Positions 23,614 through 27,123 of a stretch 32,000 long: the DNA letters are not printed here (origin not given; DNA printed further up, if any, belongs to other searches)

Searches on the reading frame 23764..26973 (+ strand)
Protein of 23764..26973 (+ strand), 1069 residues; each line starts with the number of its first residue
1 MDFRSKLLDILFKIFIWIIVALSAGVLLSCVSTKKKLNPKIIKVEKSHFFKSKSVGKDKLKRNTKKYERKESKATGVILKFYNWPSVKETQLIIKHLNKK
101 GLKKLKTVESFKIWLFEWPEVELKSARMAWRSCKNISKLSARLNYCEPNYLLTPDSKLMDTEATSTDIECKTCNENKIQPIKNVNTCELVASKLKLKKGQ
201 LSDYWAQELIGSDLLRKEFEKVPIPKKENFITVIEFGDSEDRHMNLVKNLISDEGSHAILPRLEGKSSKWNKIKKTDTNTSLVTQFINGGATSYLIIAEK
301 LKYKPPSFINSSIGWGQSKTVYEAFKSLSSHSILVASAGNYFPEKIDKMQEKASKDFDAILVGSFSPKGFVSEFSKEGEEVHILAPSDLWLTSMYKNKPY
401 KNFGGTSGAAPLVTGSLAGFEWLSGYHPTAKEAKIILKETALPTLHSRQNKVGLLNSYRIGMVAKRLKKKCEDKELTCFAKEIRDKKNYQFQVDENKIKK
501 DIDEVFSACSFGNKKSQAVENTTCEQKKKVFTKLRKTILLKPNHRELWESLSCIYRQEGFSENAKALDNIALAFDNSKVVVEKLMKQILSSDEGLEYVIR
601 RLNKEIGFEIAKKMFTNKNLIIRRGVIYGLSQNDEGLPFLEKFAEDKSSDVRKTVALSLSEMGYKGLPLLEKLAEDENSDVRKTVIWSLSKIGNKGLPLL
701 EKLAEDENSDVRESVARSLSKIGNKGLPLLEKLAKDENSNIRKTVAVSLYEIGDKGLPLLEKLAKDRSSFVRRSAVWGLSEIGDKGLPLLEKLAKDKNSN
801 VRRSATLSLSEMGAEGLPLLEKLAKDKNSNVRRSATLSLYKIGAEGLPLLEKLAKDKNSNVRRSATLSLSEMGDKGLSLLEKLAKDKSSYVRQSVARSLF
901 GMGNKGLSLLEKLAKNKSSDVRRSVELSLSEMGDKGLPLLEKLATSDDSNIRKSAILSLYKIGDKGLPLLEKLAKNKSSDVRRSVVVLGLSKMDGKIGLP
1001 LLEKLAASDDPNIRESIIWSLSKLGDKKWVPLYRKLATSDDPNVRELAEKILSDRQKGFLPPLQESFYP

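Call 35: search_protein_families(library=pfam, proteins=[window:23764-26973:+], max_evalue=0.01)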
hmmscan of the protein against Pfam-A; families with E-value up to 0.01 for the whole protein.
window:23764-26973:+ (1069 aa): 12 families
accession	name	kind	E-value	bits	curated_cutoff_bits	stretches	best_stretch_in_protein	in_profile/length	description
PF13646.12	HEAT_2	-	4.1e-107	351.1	27.7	9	668-747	3-84/88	HEAT repeats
PF02985.28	HEAT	-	7.7e-60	193.6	23.5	2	667-693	2-28/31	HEAT repeat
PF13513.12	HEAT_EZ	-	9.6e-36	122.1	27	0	667-692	30-55/55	HEAT-like repeat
PF03130.22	HEAT_PBS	-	1.8e-30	102.3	20.9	0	771-796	1-27/27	PBS lyase HEAT-like repeat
PF00514.29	Arm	-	9.2e-14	51.4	20.6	0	998-1024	13-39/41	Armadillo/beta-catenin-like repeat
PF00082.27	Peptidase_S8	-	2.3e-12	47.2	21.8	1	304-441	109-273/288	Subtilase family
PF16416.11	GUN4_N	-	6.4e-11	42.4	24.3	0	854-886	17-49/83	ARM-like repeat domain, GUN4-N terminal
PF12717.13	Cnd1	-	1.3e-10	42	26.4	0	820-892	26-105/162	non-SMC mitotic condensation complex subunit 1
PF01602.26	Adaptin_N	-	1.5e-10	40.8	37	0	792-872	86-178/524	Adaptin N terminal region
PF18944.7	DUF5691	-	8.2e-08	32.6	27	0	629-660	212-241/491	Family of unknown function (DUF5691)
PF01851.28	PC_rep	-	0.0026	18.5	21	0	875-893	17-35/35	Proteasome/cyclosome repeat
PF08711.16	Med26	-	0.0072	16.6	20.6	0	451-483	13-44/52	TFIIS helical bundle-like domain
